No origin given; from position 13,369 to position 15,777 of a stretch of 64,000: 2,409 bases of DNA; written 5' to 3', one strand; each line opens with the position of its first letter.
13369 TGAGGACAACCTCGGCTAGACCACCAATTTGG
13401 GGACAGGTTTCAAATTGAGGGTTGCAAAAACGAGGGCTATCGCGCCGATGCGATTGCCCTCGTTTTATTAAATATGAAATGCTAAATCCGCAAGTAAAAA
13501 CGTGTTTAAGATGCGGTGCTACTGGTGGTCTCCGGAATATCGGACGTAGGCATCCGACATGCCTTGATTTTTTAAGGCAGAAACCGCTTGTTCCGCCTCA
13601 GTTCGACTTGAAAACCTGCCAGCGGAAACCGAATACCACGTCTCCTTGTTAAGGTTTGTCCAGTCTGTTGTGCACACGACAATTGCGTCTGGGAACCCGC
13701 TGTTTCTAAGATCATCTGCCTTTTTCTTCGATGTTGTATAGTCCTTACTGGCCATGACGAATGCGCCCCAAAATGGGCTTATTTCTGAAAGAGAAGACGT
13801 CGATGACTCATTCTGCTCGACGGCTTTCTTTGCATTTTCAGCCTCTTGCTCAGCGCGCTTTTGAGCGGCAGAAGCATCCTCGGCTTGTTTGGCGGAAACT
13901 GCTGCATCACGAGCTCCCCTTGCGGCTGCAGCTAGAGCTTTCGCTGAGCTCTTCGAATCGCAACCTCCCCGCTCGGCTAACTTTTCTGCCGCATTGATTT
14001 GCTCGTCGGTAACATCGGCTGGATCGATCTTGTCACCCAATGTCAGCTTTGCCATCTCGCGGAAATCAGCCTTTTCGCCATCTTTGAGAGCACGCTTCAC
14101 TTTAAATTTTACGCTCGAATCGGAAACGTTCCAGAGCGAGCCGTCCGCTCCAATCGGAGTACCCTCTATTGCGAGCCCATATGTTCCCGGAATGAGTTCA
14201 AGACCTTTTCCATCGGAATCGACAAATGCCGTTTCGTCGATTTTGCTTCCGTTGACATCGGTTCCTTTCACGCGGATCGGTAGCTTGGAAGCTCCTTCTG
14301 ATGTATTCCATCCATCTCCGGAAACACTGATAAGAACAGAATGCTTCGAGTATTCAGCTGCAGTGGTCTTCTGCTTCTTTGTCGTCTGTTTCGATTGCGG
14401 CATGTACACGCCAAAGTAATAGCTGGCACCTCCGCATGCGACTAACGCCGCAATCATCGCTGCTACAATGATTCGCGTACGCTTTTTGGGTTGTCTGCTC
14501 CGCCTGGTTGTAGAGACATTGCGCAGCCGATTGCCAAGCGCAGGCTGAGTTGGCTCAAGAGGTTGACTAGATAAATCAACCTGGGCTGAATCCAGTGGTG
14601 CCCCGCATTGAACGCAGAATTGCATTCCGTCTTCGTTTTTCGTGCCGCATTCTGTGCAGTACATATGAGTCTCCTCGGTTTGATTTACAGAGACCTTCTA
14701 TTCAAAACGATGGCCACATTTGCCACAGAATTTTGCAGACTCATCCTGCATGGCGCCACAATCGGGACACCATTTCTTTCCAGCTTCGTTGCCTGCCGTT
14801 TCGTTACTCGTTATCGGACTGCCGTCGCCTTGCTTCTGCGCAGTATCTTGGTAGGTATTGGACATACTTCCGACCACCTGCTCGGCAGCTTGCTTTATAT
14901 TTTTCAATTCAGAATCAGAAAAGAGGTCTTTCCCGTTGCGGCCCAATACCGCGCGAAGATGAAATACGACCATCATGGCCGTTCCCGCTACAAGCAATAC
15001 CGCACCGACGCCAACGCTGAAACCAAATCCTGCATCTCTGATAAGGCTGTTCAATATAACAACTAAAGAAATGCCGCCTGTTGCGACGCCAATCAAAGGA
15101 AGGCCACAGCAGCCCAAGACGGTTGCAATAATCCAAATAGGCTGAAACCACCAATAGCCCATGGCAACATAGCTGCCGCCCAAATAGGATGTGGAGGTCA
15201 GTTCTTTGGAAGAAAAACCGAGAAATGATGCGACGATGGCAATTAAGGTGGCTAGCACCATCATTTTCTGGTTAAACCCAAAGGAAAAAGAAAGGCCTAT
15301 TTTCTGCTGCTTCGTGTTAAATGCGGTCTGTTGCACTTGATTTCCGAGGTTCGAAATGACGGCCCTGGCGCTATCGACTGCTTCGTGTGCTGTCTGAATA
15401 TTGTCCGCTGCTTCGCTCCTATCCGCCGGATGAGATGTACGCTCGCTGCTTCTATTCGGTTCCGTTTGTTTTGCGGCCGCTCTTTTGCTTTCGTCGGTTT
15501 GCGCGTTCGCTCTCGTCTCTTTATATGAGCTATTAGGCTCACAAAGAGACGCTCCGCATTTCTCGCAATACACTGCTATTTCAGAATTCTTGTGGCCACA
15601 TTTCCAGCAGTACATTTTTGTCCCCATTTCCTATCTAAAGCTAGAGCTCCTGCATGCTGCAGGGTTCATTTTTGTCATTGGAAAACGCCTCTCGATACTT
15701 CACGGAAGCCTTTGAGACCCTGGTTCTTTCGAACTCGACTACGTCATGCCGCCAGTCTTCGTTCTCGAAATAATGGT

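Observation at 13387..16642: AT-richer 3.2-kb gene cassette sits between the two halves of a palindromic repeat (perfect 31-bp inverted repeats)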

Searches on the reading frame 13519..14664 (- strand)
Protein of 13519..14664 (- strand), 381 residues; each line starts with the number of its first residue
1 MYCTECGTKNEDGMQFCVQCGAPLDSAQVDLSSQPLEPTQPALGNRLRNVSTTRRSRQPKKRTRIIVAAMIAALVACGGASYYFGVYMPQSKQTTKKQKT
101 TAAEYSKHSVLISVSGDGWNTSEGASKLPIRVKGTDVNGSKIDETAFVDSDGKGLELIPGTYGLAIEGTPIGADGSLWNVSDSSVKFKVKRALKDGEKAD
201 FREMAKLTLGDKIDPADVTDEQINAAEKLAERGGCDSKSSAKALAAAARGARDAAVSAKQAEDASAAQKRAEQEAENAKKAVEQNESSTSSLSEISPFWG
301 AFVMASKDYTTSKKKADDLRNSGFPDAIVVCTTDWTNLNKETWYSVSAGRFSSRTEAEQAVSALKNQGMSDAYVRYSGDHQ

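Call 18: search_protein_families(library=pfam, proteins=[window:13519-14664:-], max_evalue=0.01)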
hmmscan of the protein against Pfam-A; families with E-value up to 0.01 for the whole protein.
window:13519-14664:- (381 aa): 6 families
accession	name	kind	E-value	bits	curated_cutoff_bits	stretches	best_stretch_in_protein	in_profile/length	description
PF13240.11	Zn_Ribbon_1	-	4.6e-09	36.2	25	1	2-24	1-23/23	zinc-ribbon domain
PF05036.18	SPOR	-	8.7e-08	32.8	21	1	313-375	19-76/76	SPOR domain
PF24463.1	DUF7577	-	5.1e-06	26.4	28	1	2-24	4-26/27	Domain of unknown function (DUF7577)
PF12773.13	DZR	-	0.00014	22.4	27.3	1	3-25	1-23/45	Double zinc ribbon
PF13248.11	Zn_ribbon_3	-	0.00053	19.8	27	1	2-24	4-26/26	zinc-ribbon domain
PF14283.11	CD1107-like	-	0.0053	17.1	26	0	53-91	118-157/158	Mobile element protein CD1107-like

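Call 19: search_protein_families(library=padloc, proteins=[window:13519-14664:-], max_evalue=0.01)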
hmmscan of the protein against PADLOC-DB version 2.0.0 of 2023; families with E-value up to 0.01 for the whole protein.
window:13519-14664:- (381 aa): 0 families

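Call 20: search_protein_families(library=phrogs, proteins=[window:13519-14664:-], max_evalue=0.01)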
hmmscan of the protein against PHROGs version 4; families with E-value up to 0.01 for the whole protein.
window:13519-14664:- (381 aa): 2 families
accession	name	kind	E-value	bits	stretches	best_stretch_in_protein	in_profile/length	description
phrog_2546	-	unknown function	0.0006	21.1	1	1-34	1-34/180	-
phrog_10714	-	unknown function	0.0031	18.7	0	3-30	76-105/109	-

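Call 32: find_homologous_proteins(query=window:13519-14664:-, max_evalue=0.00001)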
Query window:13519-14664:- (381 aa): 11 proteins with E <= 0.00001 among 8000 candidates.
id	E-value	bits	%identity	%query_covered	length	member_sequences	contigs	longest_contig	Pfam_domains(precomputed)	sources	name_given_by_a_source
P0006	2.5e-240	815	98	100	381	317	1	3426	PF13240.12,PF05036.19,PF24463.2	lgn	-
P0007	9.4e-166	569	98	71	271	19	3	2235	PF13240.12,PF24463.2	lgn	-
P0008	2.1e-146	506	57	100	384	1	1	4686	PF13240.12,PF05036.19,PF24463.2,PF13248.12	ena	-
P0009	4.3e-144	498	62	100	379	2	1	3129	PF13240.12,PF05036.19,PF24463.2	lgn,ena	-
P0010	1.4e-140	487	55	100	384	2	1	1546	PF13240.12,PF05036.19,PF24463.2,PF13248.12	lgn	-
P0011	1.2e-139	484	54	100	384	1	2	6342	PF13240.12,PF05036.19,PF13248.12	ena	-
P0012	4.1e-139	482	58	100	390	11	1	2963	PF13240.12,PF05036.19,PF24463.2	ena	-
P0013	2.6e-110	387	48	100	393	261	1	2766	PF13240.12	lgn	-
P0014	2.1e-61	226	47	66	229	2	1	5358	PF05036.19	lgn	-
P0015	1.1e-58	217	53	54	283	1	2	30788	-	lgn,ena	-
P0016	7.5e-34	136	34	67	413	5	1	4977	PF13240.12,PF12773.14,PF13248.12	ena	-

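Call 33: find_encoding_contigs(protein=P0015, flank=10000, max_places=4)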
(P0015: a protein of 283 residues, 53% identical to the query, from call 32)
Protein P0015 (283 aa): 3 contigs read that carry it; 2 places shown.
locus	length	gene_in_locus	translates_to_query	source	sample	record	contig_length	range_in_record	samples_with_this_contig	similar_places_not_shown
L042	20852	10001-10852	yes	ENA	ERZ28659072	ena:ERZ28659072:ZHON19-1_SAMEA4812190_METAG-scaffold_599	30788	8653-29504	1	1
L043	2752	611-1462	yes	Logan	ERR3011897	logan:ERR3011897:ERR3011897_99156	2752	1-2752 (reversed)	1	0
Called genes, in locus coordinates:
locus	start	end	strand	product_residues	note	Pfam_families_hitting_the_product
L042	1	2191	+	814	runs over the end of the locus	PF00343:Phosphorylase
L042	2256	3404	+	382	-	PF00483:NTP_transferase, PF25084:LbH_EIF2B, PF24894:Hexapep_GlmU, PF25087:GMPPB_C (weak)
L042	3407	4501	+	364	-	PF00483:NTP_transferase, PF24894:Hexapep_GlmU, PF25084:LbH_EIF2B (faint), PF25087:GMPPB_C (weak)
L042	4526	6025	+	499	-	PF08323:Glyco_transf_5, PF00534:Glycos_transf_1, PF13692:Glyco_trans_1_4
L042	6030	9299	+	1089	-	PF00128:Alpha-amylase, PF02446:Glyco_hydro_77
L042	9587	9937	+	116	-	PF12773:DZR (weak), PF13240:Zn_Ribbon_1, PF13248:Zn_ribbon_3 (weak), PF24463:DUF7577 (weak)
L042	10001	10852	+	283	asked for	-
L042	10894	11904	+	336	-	PF00356:LacI, PF00532:Peripla_BP_1, PF13407:Peripla_BP_4, PF13377:Peripla_BP_3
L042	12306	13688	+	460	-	PF00251:Glyco_hydro_32N, PF04616:Glyco_hydro_43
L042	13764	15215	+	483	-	PF00367:PTS_EIIB, PF02378:PTS_EIIC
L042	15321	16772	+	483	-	PF00251:Glyco_hydro_32N, PF08244:Glyco_hydro_32C (weak)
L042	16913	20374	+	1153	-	PF17757:UvrB_inter, PF02559:CarD_TRCF_RID, PF04851:ResIII, PF00270:DEAD, PF00271:Helicase_C, PF03461:TRCF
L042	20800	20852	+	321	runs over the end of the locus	PF01503:PRA-PH (faint), PF03819:MazG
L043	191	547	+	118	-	PF13240:Zn_Ribbon_1, PF13248:Zn_ribbon_3 (weak), PF24463:DUF7577 (weak), PF12773:DZR (weak)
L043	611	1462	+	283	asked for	-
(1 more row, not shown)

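Call 34: find_encoding_contigs(protein=P0011, flank=10000, max_places=4)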
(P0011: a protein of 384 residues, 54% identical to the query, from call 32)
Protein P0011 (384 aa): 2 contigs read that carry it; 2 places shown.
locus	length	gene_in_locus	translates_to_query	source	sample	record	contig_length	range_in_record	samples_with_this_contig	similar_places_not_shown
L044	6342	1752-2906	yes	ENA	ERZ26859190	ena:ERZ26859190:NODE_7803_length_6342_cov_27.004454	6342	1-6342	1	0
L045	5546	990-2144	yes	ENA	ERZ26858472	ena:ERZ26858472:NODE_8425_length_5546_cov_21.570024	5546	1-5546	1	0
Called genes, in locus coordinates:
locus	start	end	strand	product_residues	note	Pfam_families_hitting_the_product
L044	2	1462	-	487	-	?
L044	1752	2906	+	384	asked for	PF13240:Zn_Ribbon_1, PF13248:Zn_ribbon_3 (faint), PF05036:SPOR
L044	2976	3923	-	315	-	PF01073:3Beta_HSD, PF01370:Epimerase, PF02719:Polysacc_synt_2, PF04321:RmlD_sub_bind, PF07993:NAD_binding_4, PF16363:GDP_Man_Dehyd, PF13460:NAD_binding_10 (faint)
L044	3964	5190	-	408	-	PF13439:Glyco_transf_4, PF13579:Glyco_trans_4_4, PF00534:Glycos_transf_1, PF13692:Glyco_trans_1_4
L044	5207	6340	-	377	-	?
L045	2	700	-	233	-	?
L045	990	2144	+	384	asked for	PF13240:Zn_Ribbon_1, PF13248:Zn_ribbon_3 (faint), PF05036:SPOR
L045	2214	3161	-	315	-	PF01073:3Beta_HSD, PF01370:Epimerase, PF02719:Polysacc_synt_2, PF04321:RmlD_sub_bind, PF07993:NAD_binding_4, PF16363:GDP_Man_Dehyd, PF13460:NAD_binding_10 (faint)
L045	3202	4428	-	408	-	PF13439:Glyco_transf_4, PF13579:Glyco_trans_4_4, PF00534:Glycos_transf_1, PF13692:Glyco_trans_1_4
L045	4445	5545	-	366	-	?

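Call 35: find_encoding_contigs(protein=P0008, flank=10000, max_places=4)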
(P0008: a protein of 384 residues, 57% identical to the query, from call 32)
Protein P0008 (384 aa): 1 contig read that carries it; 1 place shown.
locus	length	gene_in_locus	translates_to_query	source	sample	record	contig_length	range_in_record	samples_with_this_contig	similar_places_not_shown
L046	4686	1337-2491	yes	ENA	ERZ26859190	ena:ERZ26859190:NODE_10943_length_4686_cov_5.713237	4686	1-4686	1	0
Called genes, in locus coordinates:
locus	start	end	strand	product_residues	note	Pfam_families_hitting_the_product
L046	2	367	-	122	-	?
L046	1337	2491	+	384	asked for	PF13240:Zn_Ribbon_1, PF13248:Zn_ribbon_3 (weak), PF24463:DUF7577 (weak), PF05036:SPOR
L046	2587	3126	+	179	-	-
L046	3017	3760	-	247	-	PF00872:Transposase_mut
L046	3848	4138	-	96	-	PF00872:Transposase_mut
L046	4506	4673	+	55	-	PF01695:IstB_IS21 (weak)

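Call 37: find_encoding_contigs(protein=P0013, flank=10000, max_places=8)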
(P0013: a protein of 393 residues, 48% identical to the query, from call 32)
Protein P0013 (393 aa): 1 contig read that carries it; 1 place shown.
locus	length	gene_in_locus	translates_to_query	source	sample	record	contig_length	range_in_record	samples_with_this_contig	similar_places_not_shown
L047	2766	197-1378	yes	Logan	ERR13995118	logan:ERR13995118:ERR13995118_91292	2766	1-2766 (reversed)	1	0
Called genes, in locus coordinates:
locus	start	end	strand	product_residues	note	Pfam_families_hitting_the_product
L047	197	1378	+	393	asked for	PF13240:Zn_Ribbon_1 (weak)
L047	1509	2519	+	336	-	PF00356:LacI, PF00532:Peripla_BP_1, PF13407:Peripla_BP_4, PF13377:Peripla_BP_3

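Call 38: find_encoding_contigs(protein=P0012, flank=10000, max_places=8)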
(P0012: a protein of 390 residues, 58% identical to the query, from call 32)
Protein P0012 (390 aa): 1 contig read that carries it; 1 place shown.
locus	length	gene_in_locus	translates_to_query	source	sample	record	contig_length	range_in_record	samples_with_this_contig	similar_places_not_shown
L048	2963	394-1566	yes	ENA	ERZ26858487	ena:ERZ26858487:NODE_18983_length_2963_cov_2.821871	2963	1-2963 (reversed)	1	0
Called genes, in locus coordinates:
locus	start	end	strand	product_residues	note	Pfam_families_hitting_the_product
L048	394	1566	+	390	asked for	PF13240:Zn_Ribbon_1, PF24463:DUF7577 (weak), PF05036:SPOR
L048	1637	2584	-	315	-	PF01073:3Beta_HSD, PF01370:Epimerase, PF02719:Polysacc_synt_2, PF04321:RmlD_sub_bind, PF07993:NAD_binding_4, PF16363:GDP_Man_Dehyd, PF13460:NAD_binding_10 (faint)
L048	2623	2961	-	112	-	?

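Call 62: find_encoding_contigs(protein=window:13519-14664:-, flank=5000, max_places=10)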
Protein window:13519-14664:- (381 aa): 22 contigs read that carry it; 10 places shown.
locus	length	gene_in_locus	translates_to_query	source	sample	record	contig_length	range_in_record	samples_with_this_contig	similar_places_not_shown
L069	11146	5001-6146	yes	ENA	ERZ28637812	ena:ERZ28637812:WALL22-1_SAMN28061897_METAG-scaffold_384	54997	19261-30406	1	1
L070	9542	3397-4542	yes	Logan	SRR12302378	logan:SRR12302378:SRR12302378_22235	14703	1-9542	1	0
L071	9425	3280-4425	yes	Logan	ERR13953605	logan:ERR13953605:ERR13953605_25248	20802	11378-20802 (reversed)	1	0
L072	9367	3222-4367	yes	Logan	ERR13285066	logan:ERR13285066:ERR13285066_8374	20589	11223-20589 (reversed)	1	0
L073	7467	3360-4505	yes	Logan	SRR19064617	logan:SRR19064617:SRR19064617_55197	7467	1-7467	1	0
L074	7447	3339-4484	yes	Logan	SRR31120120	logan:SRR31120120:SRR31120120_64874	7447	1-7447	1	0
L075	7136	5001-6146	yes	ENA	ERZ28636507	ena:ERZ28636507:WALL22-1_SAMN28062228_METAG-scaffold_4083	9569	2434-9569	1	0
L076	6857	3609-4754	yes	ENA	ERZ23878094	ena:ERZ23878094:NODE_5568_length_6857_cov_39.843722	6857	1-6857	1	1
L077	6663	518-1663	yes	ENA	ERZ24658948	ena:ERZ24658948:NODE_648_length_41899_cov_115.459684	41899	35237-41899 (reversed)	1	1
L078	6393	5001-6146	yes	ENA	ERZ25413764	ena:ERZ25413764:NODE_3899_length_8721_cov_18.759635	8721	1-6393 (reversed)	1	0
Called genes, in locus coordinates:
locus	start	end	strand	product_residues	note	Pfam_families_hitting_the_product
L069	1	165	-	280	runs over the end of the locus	PF01025:GrpE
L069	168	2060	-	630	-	PF00012:HSP70, PF06723:MreB_Mbl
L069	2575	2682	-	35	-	-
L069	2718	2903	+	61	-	PF12797:Fer4_2 (weak), PF14697:Fer4_21, PF00037:Fer4, PF12837:Fer4_6 (weak), PF12838:Fer4_7, PF13237:Fer4_10, PF13187:Fer4_9, PF00037:Fer4, +7 more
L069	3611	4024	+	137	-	-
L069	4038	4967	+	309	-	PF12773:DZR (faint), PF13240:Zn_Ribbon_1, PF13248:Zn_ribbon_3 (faint)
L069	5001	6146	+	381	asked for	PF13240:Zn_Ribbon_1, PF24463:DUF7577 (weak), PF05036:SPOR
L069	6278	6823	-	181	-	PF08279:HTH_11, PF02829:3H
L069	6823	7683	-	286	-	PF02749:QRPTase_N, PF01729:QRPTase_C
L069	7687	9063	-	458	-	PF00890:FAD_binding_2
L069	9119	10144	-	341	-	PF02445:NadA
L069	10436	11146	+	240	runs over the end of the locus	PF00072:Response_reg, PF04397:LytTR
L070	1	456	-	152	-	PF00012:HSP70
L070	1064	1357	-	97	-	-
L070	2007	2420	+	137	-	-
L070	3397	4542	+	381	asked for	PF13240:Zn_Ribbon_1, PF24463:DUF7577 (weak), PF05036:SPOR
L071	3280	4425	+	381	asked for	PF13240:Zn_Ribbon_1, PF24463:DUF7577 (weak), PF05036:SPOR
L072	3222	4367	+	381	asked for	PF13240:Zn_Ribbon_1, PF24463:DUF7577 (weak), PF05036:SPOR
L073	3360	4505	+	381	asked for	PF13240:Zn_Ribbon_1, PF24463:DUF7577 (weak), PF05036:SPOR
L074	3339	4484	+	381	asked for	PF13240:Zn_Ribbon_1, PF24463:DUF7577 (weak), PF05036:SPOR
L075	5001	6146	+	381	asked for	PF13240:Zn_Ribbon_1, PF24463:DUF7577 (weak), PF05036:SPOR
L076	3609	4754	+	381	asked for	PF13240:Zn_Ribbon_1, PF24463:DUF7577 (weak), PF05036:SPOR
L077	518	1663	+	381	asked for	PF13240:Zn_Ribbon_1, PF24463:DUF7577 (weak), PF05036:SPOR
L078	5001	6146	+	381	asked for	PF13240:Zn_Ribbon_1, PF24463:DUF7577 (weak), PF05036:SPOR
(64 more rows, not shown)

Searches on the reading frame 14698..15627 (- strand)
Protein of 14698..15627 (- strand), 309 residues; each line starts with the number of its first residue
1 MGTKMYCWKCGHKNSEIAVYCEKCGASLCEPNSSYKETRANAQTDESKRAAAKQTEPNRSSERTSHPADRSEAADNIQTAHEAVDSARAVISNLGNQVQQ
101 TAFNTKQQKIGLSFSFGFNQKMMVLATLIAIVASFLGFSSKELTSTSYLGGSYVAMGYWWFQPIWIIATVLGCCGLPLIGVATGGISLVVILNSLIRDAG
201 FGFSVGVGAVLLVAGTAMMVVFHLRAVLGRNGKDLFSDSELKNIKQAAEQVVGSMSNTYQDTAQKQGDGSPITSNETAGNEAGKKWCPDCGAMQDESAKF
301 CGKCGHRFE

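Call 18: search_protein_families(library=pfam, proteins=[window:14698-15627:-], max_evalue=0.01)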
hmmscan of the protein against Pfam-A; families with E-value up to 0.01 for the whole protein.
window:14698-15627:- (309 aa): 5 families
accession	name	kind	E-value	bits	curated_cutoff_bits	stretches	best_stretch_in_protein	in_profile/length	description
PF13240.11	Zn_Ribbon_1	-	1.8e-13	50.2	25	2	6-28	1-23/23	zinc-ribbon domain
PF13248.11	Zn_ribbon_3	-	5.9e-08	32.3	27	2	287-308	5-26/26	zinc-ribbon domain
PF12773.13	DZR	-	8.5e-08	32.7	27.3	2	285-305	25-45/45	Double zinc ribbon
PF17032.10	Zn_ribbon_15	-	0.00013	23.2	28.9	0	279-305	51-73/73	zinc-ribbon family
PF24463.1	DUF7577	-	0.00018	21.5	28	1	287-307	5-25/27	Domain of unknown function (DUF7577)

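Call 19: search_protein_families(library=padloc, proteins=[window:14698-15627:-], max_evalue=0.01)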
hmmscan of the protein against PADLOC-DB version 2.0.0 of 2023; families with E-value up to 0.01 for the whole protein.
window:14698-15627:- (309 aa): 0 families

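Call 20: search_protein_families(library=phrogs, proteins=[window:14698-15627:-], max_evalue=0.01)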
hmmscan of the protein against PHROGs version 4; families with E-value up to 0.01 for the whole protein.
window:14698-15627:- (309 aa): 3 families
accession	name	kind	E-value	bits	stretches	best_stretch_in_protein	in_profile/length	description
phrog_2546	-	unknown function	3.4e-06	28.4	1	5-45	1-41/180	-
phrog_16351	-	DNA, RNA and nucleotide metabolism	0.0052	18.2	0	285-308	64-87/97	DNA binding protein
phrog_10714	-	unknown function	0.0096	17.1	0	264-307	52-98/109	-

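Call 69: find_homologous_proteins(query=window:14698-15627:-, max_evalue=0.00001)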
Query window:14698-15627:- (309 aa): 8 proteins with E <= 0.00001 among 3540 candidates.
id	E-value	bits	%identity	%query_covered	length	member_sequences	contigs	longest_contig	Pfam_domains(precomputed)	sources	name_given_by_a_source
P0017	2.9e-200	682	99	99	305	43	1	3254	PF13240.12,PF12773.14,PF13248.12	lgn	-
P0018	3.2e-195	665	97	99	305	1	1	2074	PF13240.12,PF12773.14,PF13248.12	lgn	-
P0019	6.4e-195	664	97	99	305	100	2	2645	PF13240.12,PF12773.14,PF13248.12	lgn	-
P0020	2.5e-193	659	95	99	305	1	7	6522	PF13240.12,PF12773.14,PF13248.12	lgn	-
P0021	5.1e-191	652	95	99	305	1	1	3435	PF13240.12,PF12773.14,PF13248.12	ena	-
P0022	1.0e-179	614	89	99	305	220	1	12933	PF13240.12,PF12773.14,PF13248.12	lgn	-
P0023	3.7e-173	593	86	99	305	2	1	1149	PF13240.12,PF12773.14,PF24463.2,PF13248.12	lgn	-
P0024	7.8e-122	424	62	99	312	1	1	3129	PF13240.12,PF12773.14,PF13248.12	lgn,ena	-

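Call 70: find_encoding_contigs(protein=P0022, flank=8000, max_places=8)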
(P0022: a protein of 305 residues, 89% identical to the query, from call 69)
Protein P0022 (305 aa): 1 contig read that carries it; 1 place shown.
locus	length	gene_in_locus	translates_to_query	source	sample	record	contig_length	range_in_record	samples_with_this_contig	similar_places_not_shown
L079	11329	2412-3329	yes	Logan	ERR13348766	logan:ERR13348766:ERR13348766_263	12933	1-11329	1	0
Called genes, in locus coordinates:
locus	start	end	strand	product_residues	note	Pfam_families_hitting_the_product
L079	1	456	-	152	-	PF00012:HSP70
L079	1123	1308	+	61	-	PF12797:Fer4_2 (weak), PF14697:Fer4_21, PF00037:Fer4, PF12837:Fer4_6 (weak), PF12838:Fer4_7, PF13237:Fer4_10, PF13187:Fer4_9, PF00037:Fer4, +7 more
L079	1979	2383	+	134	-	-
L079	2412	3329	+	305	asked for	PF12773:DZR (faint), PF13240:Zn_Ribbon_1, PF13248:Zn_ribbon_3 (faint)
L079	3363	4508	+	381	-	PF13240:Zn_Ribbon_1, PF24463:DUF7577 (weak), PF05036:SPOR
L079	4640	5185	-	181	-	PF08279:HTH_11, PF02829:3H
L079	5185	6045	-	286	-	PF02749:QRPTase_N, PF01729:QRPTase_C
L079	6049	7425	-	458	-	PF00890:FAD_binding_2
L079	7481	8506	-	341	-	PF02445:NadA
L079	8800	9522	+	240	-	PF00072:Response_reg, PF04397:LytTR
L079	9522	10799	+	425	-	PF14501:HATPase_c_5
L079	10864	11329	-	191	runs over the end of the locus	-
